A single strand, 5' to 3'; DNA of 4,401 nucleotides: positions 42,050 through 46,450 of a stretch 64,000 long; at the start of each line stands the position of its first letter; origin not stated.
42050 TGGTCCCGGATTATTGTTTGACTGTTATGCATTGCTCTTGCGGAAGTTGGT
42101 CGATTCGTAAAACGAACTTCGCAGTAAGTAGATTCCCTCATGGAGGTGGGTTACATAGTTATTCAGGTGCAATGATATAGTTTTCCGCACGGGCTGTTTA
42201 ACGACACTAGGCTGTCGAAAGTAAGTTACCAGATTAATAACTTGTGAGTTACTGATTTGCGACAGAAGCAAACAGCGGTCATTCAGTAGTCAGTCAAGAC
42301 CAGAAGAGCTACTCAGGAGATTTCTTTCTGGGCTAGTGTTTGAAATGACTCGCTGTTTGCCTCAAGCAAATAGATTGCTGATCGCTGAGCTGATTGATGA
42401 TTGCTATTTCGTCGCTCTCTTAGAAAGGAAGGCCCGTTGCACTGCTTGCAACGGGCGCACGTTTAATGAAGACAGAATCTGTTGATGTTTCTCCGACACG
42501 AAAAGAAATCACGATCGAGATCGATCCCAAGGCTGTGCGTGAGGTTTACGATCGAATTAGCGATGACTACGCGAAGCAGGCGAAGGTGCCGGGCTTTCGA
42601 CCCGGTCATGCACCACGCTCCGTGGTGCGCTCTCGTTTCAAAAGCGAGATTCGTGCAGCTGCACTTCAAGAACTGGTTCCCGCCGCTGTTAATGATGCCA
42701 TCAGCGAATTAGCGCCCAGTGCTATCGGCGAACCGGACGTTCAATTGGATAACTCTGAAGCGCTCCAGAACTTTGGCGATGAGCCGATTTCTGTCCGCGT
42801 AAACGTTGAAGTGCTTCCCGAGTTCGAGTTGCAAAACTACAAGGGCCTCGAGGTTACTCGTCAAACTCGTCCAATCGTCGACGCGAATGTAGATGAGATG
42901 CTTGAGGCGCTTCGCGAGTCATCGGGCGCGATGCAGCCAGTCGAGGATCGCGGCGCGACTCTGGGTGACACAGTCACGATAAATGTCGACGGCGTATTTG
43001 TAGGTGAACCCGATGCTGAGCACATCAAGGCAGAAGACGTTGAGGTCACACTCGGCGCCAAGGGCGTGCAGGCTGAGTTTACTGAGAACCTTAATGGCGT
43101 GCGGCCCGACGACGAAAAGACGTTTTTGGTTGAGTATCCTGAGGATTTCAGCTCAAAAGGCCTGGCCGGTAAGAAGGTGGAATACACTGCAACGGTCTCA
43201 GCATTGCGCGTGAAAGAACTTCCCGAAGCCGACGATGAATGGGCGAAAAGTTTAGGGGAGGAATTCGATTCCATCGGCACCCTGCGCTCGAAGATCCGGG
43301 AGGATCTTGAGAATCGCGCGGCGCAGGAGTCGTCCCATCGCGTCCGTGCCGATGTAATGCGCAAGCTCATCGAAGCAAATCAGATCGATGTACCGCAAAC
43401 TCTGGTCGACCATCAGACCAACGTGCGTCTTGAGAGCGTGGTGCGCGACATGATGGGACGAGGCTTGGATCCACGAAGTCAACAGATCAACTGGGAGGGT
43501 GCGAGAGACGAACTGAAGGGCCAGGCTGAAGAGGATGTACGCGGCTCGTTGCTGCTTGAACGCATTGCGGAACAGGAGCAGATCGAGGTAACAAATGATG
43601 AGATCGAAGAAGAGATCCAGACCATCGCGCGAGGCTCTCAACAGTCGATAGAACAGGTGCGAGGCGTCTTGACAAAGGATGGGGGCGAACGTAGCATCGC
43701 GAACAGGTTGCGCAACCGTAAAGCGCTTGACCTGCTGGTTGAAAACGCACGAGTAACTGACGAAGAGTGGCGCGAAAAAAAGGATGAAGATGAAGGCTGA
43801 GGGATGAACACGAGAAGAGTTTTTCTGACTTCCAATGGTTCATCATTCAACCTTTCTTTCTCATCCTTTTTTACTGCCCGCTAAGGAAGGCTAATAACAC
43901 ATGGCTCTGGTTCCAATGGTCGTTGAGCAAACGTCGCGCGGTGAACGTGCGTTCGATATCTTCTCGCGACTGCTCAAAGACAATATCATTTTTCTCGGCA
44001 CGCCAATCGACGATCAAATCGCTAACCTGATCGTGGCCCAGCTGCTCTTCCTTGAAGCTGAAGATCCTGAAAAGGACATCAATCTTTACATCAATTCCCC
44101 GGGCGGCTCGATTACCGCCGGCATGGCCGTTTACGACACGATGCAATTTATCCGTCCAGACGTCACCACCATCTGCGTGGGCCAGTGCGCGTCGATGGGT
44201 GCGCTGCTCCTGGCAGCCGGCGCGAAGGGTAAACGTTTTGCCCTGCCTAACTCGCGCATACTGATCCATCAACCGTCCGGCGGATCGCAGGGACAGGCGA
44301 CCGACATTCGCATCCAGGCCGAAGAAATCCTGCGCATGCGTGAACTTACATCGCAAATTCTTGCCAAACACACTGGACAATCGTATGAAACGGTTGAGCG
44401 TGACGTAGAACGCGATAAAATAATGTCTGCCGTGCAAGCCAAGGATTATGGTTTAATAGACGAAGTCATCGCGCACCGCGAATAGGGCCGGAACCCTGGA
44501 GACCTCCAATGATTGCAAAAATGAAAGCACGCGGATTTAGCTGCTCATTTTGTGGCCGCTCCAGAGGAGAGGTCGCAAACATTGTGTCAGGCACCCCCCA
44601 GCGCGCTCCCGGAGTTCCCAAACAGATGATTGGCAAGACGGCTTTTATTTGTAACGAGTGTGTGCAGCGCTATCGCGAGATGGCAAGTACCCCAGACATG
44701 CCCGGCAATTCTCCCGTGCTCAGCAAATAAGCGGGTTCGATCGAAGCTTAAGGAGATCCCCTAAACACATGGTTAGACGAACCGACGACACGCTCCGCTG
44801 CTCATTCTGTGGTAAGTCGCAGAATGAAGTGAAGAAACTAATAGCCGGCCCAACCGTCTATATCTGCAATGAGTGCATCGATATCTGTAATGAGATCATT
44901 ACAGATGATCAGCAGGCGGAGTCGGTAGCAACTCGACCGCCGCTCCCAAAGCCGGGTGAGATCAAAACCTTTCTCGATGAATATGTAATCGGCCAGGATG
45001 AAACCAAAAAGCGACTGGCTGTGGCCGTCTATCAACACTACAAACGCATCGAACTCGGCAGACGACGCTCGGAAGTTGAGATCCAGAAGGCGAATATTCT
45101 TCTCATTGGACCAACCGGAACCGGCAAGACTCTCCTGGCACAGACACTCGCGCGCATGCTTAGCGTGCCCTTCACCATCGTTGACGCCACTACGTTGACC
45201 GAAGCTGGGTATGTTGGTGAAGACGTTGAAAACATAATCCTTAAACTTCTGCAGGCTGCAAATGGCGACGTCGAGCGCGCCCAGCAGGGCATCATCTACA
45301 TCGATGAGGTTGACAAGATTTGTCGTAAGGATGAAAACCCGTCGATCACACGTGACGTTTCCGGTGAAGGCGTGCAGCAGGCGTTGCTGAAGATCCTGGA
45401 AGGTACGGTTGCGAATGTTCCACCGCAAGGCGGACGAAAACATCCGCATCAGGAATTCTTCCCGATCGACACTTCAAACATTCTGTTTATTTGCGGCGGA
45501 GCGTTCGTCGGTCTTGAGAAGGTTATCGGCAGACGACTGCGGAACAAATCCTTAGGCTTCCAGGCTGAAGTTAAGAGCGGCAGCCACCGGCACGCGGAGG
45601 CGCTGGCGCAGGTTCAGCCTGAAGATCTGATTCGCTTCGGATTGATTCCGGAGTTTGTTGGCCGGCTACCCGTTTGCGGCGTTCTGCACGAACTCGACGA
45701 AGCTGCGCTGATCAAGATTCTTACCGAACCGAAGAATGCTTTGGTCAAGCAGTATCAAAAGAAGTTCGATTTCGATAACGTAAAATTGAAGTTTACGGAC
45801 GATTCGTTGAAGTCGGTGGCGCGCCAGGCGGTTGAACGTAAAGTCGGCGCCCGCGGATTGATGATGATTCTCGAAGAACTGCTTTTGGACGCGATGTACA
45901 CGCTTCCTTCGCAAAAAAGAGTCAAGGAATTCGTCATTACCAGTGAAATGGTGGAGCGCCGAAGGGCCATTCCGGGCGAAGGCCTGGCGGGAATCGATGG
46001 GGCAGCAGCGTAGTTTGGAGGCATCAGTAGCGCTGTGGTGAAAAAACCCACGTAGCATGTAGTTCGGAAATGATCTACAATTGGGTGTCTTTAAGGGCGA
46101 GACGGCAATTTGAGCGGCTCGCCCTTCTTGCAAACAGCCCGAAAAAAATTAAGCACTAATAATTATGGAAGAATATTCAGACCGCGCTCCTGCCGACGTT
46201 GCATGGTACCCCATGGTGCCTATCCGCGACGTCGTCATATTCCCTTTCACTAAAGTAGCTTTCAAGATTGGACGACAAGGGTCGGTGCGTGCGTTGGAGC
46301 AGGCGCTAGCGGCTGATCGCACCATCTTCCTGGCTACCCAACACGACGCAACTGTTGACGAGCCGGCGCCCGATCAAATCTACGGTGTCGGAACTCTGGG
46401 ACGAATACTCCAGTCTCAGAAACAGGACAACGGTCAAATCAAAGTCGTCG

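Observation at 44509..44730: Free-standing ClpX zinc-binding-domain ORF inserted between clpP and clpX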

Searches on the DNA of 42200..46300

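Call 86: search_rna_families(source=window, start=42200, end=46300, threshold=evalue, max_evalue=0.1)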
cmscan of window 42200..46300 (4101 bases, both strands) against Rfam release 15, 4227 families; matches with E-value up to 0.1: 1.
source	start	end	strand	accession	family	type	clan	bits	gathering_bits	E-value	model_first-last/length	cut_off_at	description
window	43769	43882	-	RF04148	MIR844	Gene; miRNA;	-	28.2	70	0.0055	1-114/114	no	MIR844 microRNA precursor family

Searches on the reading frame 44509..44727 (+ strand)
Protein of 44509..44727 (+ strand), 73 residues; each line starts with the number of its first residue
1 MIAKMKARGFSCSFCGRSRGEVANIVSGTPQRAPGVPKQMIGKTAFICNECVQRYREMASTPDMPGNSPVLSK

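Call 6: search_protein_families(library=pfam, proteins=[window:44509-44727:+], max_evalue=1)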
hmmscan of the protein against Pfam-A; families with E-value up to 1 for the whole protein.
window:44509-44727:+ (73 aa): 1 family
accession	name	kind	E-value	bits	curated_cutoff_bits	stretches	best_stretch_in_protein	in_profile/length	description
PF06689.19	zf-C4_ClpX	-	1.6e-10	41.1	27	2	12-28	3-19/39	ClpX C4-type zinc finger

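Call 7: search_protein_families(library=ncbifam, proteins=[window:44509-44727:+], max_evalue=1)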
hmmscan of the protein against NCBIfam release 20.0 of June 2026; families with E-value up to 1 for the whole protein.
window:44509-44727:+ (73 aa): 2 families
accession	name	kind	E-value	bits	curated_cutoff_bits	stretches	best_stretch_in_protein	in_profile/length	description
TIGR00382.1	clpX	equivalog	0.00075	18.6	370.75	1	4-58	3-43/414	ATP-dependent protease ATP-binding subunit ClpX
NF003745.1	PRK05342.1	equivalog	0.0035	16.3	359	1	10-59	6-41/418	ATP-dependent Clp protease ATP-binding subunit ClpX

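Call 9: find_homologous_proteins(query=window:44509-44727:+, max_evalue=0.001)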
Query window:44509-44727:+ (73 aa): 208 proteins with E <= 0.001 among 208 candidates; the best 120 are listed.
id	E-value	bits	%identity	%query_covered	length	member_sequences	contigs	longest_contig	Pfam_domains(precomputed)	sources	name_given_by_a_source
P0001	1.1e-38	147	92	100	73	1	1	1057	PF06689.20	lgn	-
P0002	1.4e-38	147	92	100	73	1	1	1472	PF06689.20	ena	-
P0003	4.0e-37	142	86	100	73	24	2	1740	PF06689.20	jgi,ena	jgi:hypothetical protein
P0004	7.6e-37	141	88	100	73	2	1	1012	PF06689.20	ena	-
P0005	7.6e-37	141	88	100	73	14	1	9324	PF06689.20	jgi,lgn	jgi:hypothetical protein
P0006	2.2e-36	140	89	100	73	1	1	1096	PF06689.20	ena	-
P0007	1.3e-35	137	89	100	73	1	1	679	PF06689.20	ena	-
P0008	2.8e-35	136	81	100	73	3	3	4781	PF06689.20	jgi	jgi:hypothetical protein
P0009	4.3e-35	136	85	100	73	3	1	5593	PF06689.20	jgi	jgi:hypothetical protein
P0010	5.3e-35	136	85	100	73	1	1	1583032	PF06689.20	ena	-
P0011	5.3e-35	136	84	100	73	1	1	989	PF06689.20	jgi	jgi:hypothetical protein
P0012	1.9e-34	134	84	100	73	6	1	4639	PF06689.20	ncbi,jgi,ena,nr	ncbi:MAG TPA: hypothetical protein VEW46_21935 [Pyrinomonadaceae bacterium]|nr:hypothetical protein 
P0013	4.9e-34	133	81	100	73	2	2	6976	PF06689.20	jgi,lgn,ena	-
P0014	9.8e-34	132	79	100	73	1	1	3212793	PF06689.20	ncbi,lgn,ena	-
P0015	1.0e-33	132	79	100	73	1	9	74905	PF06689.20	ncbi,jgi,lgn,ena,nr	ncbi:MAG TPA: hypothetical protein DHU55_16880 [Blastocatellia bacterium]|jgi:ATP-dependent protease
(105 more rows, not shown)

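Call 31: search_protein_representatives(protein=window:44509-44727:+)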
Query: 73 residues. Proteins with E-value up to 0.001 (for the whole library): 29; up to 1e-10: 4; up to 1e-30: 1. The best 29 are listed.
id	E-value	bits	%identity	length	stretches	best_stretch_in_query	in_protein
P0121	2.2e-44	163.6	37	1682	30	28-69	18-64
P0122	2.9e-15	71.5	87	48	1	1-39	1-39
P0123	3.1e-15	71.4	57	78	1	1-60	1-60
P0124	4.1e-11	58.4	50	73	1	1-62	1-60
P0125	1.5e-09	53.4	82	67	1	1-33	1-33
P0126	5.5e-09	51.7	58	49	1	26-71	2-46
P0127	4.9e-08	48.7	55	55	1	27-68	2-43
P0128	5.0e-08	48.6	45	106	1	1-62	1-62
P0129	1.4e-07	47.3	38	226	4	10-65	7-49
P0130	2.5e-07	46.4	80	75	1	1-30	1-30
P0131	7.4e-07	45.0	50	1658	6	46-71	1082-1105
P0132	1.4e-05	40.9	36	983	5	9-46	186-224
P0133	2.0e-05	40.4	43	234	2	10-72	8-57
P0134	3.9e-05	39.5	45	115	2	10-53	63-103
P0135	4.2e-05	39.4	46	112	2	8-60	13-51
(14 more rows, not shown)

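Call 35: find_related_loci(query=window:44509-44727:+, collection=genome_contigs, flank=3000)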
Query window:44509-44727:+ (73 aa) in genome_contigs; peptide patterns used: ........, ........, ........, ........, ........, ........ (x = any residue, [..] = any of these).
598 stretches matched a pattern (row limit reached: there are more); 61 encode a relative of the query (tblastn E <= 1e-3); 61 distinct loci.
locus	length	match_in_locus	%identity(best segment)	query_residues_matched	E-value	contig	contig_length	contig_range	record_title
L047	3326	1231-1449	92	1-73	1e-42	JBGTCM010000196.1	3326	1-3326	MAG: Pyrinomonadaceae bacterium isolate JTS-RE12 k141_1676368, whole genome shotgun sequence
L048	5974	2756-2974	86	1-73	9e-42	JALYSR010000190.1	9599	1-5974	MAG: Acidobacteriota bacterium isolate LIV bin9 SD1460-62_k127_1840682, whole genome shotgun sequence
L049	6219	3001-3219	88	1-73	3e-41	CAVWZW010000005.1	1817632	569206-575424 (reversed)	MAG: Pyrinomonadaceae bacterium isolate MFD04212.bin.2.234 genome assembly, contig: contig_583, whole genome shotgun seq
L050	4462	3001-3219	84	1-73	5e-39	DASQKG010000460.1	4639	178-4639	MAG TPA_asm: Pyrinomonadaceae bacterium isolate SMAG_U11906 k141_4620102, whole genome shotgun sequence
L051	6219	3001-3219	79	1-73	8e-39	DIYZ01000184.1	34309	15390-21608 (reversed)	MAG TPA_asm: Chloracidobacterium sp. UBA6041 UBA6041_contig_223, whole genome shotgun sequence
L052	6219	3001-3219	82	1-73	1e-38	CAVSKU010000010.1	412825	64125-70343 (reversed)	MAG: Pyrinomonadaceae bacterium isolate MFD09206.bin.1.225 genome assembly, contig: contig_9311, whole genome shotgun se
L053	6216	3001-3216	86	1-73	9e-39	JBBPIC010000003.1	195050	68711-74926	MAG: Acidobacteriota bacterium isolate BPF2-06-08_bin_1 NODE_3_length_195050_cov_34.000692, whole genome shotgun sequenc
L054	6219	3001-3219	79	1-73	2e-38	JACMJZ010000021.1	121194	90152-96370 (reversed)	MAG: Pyrinomonadaceae bacterium isolate ES-bin-189 ES-bin-189-contig-k141_7745930, whole genome shotgun sequence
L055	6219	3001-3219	79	1-73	3e-38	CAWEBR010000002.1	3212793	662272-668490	MAG: Pyrinomonadaceae bacterium isolate MFD01275.bin.2.212 genome assembly, contig: contig_2304, whole genome shotgun se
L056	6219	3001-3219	78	1-73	3e-38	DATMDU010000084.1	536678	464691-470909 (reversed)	MAG TPA_asm: Pyrinomonadaceae bacterium isolate SMAG_U13416 k141_1282186, whole genome shotgun sequence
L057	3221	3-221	79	1-73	6e-38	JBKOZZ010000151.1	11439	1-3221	MAG: Acidobacteriota bacterium isolate GB_HAYS_MAG_00021 GB_HAYS_000001658591, whole genome shotgun sequence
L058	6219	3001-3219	81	1-73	4e-38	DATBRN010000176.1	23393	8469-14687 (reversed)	MAG TPA_asm: Pyrinomonadaceae bacterium isolate SMAG_U4130 k141_1497388, whole genome shotgun sequence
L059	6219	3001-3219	78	1-73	5e-38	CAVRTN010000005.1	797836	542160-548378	MAG: Pyrinomonadaceae bacterium isolate MFD04212.bin.1.211 genome assembly, contig: contig_922, whole genome shotgun seq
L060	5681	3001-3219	79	1-73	2e-37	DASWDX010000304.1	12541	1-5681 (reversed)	MAG TPA_asm: Pyrinomonadaceae bacterium isolate SMAG_U2747 k141_778250, whole genome shotgun sequence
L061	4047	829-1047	77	1-73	2e-37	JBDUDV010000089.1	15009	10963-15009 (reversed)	MAG: Acidobacteriota bacterium isolate cluster4_bin.8 NODE_8677_length_15009_cov_9.574562, whole genome shotgun sequence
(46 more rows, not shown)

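Call 43: search_solved_structures(query=A1, max_evalue=1, show_alignments=2)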
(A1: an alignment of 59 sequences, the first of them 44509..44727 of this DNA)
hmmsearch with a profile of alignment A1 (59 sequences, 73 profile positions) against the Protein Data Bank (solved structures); distinct sequences matched with E-value up to 1: 8.
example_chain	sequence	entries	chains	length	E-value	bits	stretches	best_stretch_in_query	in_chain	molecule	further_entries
2ds7_A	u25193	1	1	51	5.1e-07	32.4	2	10-28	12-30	ATP-dependent Clp protease ATP-binding subunit clpX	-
2ds5_A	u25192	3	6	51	1.2e-06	31.1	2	10-28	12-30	ATP-dependent Clp protease ATP-binding subunit clpX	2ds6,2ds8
1ovx_A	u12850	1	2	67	1.6e-06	30.7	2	10-28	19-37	ATP-dependent Clp protease ATP-binding subunit clpX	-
9ndj_F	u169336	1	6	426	2.4e-05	27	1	10-62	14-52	ATP-dependent Clp protease ATP-binding subunit ClpX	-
8e91_A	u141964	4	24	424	0.00019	24.1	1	10-28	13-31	ATP-dependent Clp protease ATP-binding subunit ClpX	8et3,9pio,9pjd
6vfs_E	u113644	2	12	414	0.00026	23.7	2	10-28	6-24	ATP-dependent Clp protease ATP-binding subunit ClpX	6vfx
6sfw_O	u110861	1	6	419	0.0059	19.4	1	10-60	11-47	ATP-dependent Clp protease ATP-binding subunit ClpX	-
2yrm_A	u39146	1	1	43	0.66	12.8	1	42-60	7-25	B-cell lymphoma 6 protein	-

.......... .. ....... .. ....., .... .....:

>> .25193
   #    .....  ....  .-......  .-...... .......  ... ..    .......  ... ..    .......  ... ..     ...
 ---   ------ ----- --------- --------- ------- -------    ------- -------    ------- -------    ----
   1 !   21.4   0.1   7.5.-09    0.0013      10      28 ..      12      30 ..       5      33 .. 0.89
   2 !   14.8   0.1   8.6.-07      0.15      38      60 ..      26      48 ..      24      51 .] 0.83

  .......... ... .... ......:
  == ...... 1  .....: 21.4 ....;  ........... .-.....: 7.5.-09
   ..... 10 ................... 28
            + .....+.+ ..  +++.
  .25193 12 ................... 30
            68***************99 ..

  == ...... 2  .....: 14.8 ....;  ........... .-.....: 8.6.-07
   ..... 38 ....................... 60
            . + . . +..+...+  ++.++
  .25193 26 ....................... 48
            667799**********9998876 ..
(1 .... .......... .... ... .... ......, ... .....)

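Call 49: predict_structure(alignment_id=A1)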
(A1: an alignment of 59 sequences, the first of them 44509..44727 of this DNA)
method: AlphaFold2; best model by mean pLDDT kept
length: 73 residues; sequences in the alignment: 59
mean_pLDDT: 57.6   pTM: 0.41
mean pLDDT of the five models: 57.6, 56.2, 52.7, 47.4, 45.5
residues with pLDDT >= 90: 0; 70-90: 12; 50-70: 44; < 50: 17
segments of 3 or more residues with pLDDT < 50: 30-33, 63-68
pLDDT, mean of each block of 10 residues (from residue 1): 56 67 54 53 66 68 45 43
secondary structure, 60 per line:
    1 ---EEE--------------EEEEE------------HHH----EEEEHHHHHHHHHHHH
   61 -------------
elements in order: E4-6 E21-25 E45-48 H49-60

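Call 53: fold_search(model_id=the predicted structure, library=pdb)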
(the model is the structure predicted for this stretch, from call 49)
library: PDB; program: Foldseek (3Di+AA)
matches with E <= 10: 9; with E <= 0.001: 0
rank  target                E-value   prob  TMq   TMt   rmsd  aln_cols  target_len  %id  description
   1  1tfi_MODEL_1_A        3.1e+00  0.07  0.28  0.35   6.8        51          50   16  A NOVEL ZN FINGER MOTIF IN THE BASAL TRANSCRIPTIONAL MACHINERY: THREE-DIMENSIONAL NMR STUDIES OF THE NUCLEIC-A (released 1993-10-31)
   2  8fmf_A                3.7e+00  0.08  0.32  0.09   7.1        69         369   20  Structure of CBASS Cap5 from Pseudomonas syringae as an activated tetramer with the cyclic dinucleotide 3'2'-c-diAMP l (released 2024-02-07)
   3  8adl_A                8.3e+00  0.05  0.33  0.05   8.5        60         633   17  Cryo-EM structure of the SEA complex (released 2022-11-02)
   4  5fm7_B                8.3e+00  0.02  0.20  0.04   9.7        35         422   17  Double-heterohexameric rings of full-length Rvb1(ADP)Rvb2(ADP) (released 2016-01-20)
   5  8iej_A                8.8e+00  0.05  0.33  0.39  10.0        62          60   14  RNF20-RNF40/hRad6A-Ub/nucleosome complex (released 2023-09-06)
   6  5oik_I                8.8e+00  0.02  0.25  0.18   8.9        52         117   13  Structure of an RNA polymerase II-DSIF transcription elongation complex (released 2017-09-13)
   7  5qh9                  9.4e+00  0.04  0.29  0.13   5.0        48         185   10  PanDDA analysis group deposition of models with modelled events (e.g. bound ligands) -- Crystal Structure of NUDT7 in co (released 2019-03-27)
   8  8ieg_A                9.4e+00  0.03  0.28  0.31   9.8        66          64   18  Bre1(mRBD-RING)/Rad6-Ub/nucleosome complex (released 2023-09-06)
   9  9xps_w                9.4e+00  0.02  0.22  0.04  10.8        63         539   16  The neck structure of the Phage Phikz (released 2026-02-11)

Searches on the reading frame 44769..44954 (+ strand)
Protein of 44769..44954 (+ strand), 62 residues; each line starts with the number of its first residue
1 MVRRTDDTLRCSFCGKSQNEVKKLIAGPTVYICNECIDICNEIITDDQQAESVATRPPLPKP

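Call 77: search_dna_similar(query=window:44769-44954:+, collection=phages, mode=protein, max_evalue=0.001, max_rows=15, rows=spread)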
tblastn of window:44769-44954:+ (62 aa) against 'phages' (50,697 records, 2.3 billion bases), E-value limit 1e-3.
Records with a match: 18; places in all: 18; records where one place covers at least 80% of the query: 0.
Best place of each record, by identity: 80-90% 1; 60-80% 14; <60% 3.
By first word of the organism name: Bacteriophage 6; Escherichia 3; Enterococcus 2; Listeria 2; Agrobacterium 2; Staphylococcus 2; Sinorhizobium 1.
By host as written in the record: - 7; Listeria monocytogenes 2; Escherichia coli K88 2; Agrobacterium tumefaciens C58 2; Staphylococcus aureus 2; Enterococcus faecalis 1; Escherichia coli ATCC 25922 1; Sinohrizobium meliloti NRRL L-50 1.
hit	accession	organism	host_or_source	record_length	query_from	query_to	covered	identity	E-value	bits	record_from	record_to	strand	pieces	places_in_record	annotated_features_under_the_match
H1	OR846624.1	Enterococcus phage Efs 1-1-1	Enterococcus faecalis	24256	1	31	50%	63.6%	1e-6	48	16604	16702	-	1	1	record has no annotation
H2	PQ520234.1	Enterococcus phage IME_EF3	-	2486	1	31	50%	63.6%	3e-6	47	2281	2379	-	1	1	record has no annotation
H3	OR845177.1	Escherichia phage EC22.5-2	Escherichia coli ATCC 25922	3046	9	31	37%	82.6%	6e-6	47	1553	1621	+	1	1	record has no annotation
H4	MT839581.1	Bacteriophage sp.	human fecal samples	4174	1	27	44%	70.4%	2e-4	42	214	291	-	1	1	record has no annotation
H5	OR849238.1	Listeria phage LM 4-14-1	Listeria monocytogenes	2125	5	31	44%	66.7%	2e-6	48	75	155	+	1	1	record has no annotation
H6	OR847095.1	Listeria phage LM 4-11-1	Listeria monocytogenes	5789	5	31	44%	66.7%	2e-6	48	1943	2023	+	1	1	record has no annotation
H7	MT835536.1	Bacteriophage sp.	human fecal samples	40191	3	28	42%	69.2%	2e-6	48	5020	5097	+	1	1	record has no annotation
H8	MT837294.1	Bacteriophage sp.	human fecal samples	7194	3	28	42%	65.4%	2e-4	42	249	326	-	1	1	record has no annotation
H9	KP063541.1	Escherichia phage P88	Escherichia coli K88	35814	6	31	42%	65.4%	6e-4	41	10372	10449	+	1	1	carboxylate-amine ligase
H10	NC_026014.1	Escherichia phage P88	Escherichia coli K88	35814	6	31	42%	65.4%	6e-4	41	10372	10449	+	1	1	carboxylate--amine ligase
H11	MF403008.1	Agrobacterium phage Atu_ph07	Agrobacterium tumefaciens C58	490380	2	31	48%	56.7%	7e-4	40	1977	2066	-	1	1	ATP-dependent Clp protease ATP-binding subunit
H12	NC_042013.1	Agrobacterium phage Atu_ph07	Agrobacterium tumefaciens C58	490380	2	31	48%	56.7%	7e-4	40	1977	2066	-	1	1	ATP-dependent Clp protease ATP-binding subunit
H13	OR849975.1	Staphylococcus phage SA 1298 Kay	Staphylococcus aureus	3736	6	31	42%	61.5%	6e-4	41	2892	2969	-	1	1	record has no annotation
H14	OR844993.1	Staphylococcus phage SA 1306 Kay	Staphylococcus aureus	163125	6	31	42%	61.5%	6e-4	41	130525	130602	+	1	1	record has no annotation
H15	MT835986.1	Bacteriophage sp.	human fecal samples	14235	2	28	44%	55.6%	1e-4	43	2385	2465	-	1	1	record has no annotation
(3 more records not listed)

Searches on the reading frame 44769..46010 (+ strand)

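Call 6: search_protein_families(library=pfam, proteins=[window:44769-46010:+], max_evalue=1)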
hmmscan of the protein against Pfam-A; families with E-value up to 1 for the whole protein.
window:44769-46010:+ (414 aa): 37 families (the best 25 are shown)
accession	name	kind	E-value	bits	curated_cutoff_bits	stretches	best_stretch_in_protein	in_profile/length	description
PF07724.20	AAA_2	-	1.7e-35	122.9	27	1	106-302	2-165/166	AAA domain (Cdc48 subfamily)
PF06689.19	zf-C4_ClpX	-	1.2e-19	70.4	27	1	10-45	2-38/39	ClpX C4-type zinc finger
PF00004.35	AAA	-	2.3e-17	64.1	21.2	1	110-227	1-99/131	ATPase family associated with various cellular activities (AAA)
PF10431.15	ClpB_D2-small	-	1.8e-09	37.9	21.9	1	309-387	1-75/81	C-terminal, D2-small domain, of ClpB protein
PF00493.29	MCM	-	1.9e-07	30.9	23.3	1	69-189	22-138/224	MCM P-loop domain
PF07728.20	AAA_5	-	3.7e-07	30.7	22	1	109-184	1-78/139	AAA domain (dynein-related subfamily)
PF01078.27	Mg_chelatase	-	1.7e-06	28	20.3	1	108-132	23-47/207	Magnesium chelatase, subunit ChlI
PF13401.12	AAA_22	-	6.3e-06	27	27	1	107-184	5-96/130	AAA domain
PF00158.32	Sigma54_activat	-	8.7e-06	26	20.2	1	100-129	15-44/168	Sigma-54 interaction domain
PF05496.18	RuvB_N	-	2.2e-05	24.7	27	1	69-186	6-98/159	Holliday junction DNA helicase RuvB P-loop domain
PF14532.12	Sigma54_activ_2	-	0.00014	22.6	25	1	95-187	9-84/138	Sigma-54 interaction domain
PF01695.23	IstB_IS21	-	0.00097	19.1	24.1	1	106-128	91-113/238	IstB-like ATP binding protein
PF12775.13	AAA_7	-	0.0013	18.7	25.8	1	106-133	32-62/181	P-loop containing dynein motor region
PF13173.12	AAA_14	-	0.0015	18.9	27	1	109-184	4-74/129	AAA domain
PF13238.12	AAA_18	-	0.0019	19.1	29.4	1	110-185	1-67/128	AAA domain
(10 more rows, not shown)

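Call 7: search_protein_families(library=ncbifam, proteins=[window:44769-46010:+], max_evalue=1)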
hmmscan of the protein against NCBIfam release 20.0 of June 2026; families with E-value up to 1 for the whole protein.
window:44769-46010:+ (414 aa): 67 families (the best 25 are shown)
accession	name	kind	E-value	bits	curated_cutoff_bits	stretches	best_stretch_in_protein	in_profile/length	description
NF003745.1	PRK05342.1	equivalog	5e-194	644.9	359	1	6-399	3-403/418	ATP-dependent Clp protease ATP-binding subunit ClpX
TIGR00382.1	clpX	equivalog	6.8e-190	631.4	370.75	1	1-399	1-409/414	ATP-dependent protease ATP-binding subunit ClpX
TIGR00390.1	hslU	equivalog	1.6e-59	202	362.45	3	62-164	3-104/441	ATP-dependent protease ATPase subunit HslU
TIGR02639.1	ClpA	equivalog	1.8e-12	46.3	993.15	2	65-145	451-525/734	ATP-dependent Clp protease ATP-binding subunit ClpA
TIGR01243.1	CDC48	subfamily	6.4e-10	38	802.65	1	76-204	183-301/733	CDC48 family AAA ATPase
NF041006.2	cell_div_CdvC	equivalog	4.8e-09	35.6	650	1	108-185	135-211/370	cell division protein CdvC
TIGR01242.2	TIGR01242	subfamily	5e-09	35.6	500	1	109-210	150-242/362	proteasome-activating nucleotidase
NF003069.1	PRK03992.1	subfamily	6.6e-09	35.4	500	1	109-209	167-258/379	proteasome-activating nucleotidase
NF008004.0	PRK10733.1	equivalog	1.3e-08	33.4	1008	1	65-187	147-259/644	ATP-dependent zinc metalloprotease FtsH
NF003229.0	PRK04195.1-5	equivalog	2.6e-08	33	280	1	73-190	19-121/413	replication factor C large subunit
TIGR03346.1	chaperone_ClpB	equivalog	6.9e-08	31.3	1232.1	2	67-131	561-619/853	ATP-dependent chaperone ClpB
TIGR01241.2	FtsH_fam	equivalog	2.2e-07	30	600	1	110-188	198-270/598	ATP-dependent zinc metalloprotease FtsH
TIGR03922.1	T7SS_EccA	equivalog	9.9e-07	27.7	466.65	1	73-208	278-408/557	type VII secretion AAA-ATPase EccA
NF047748.1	PrtsmActNtasePan1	equivalog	1.7e-06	27.3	750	1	103-210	177-276/405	proteasome-activating nucleotidase Pan1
NF047747.1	PrtsmActNtasePan2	equivalog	2e-06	27.3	700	1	103-210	180-279/397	proteasome-activating nucleotidase Pan2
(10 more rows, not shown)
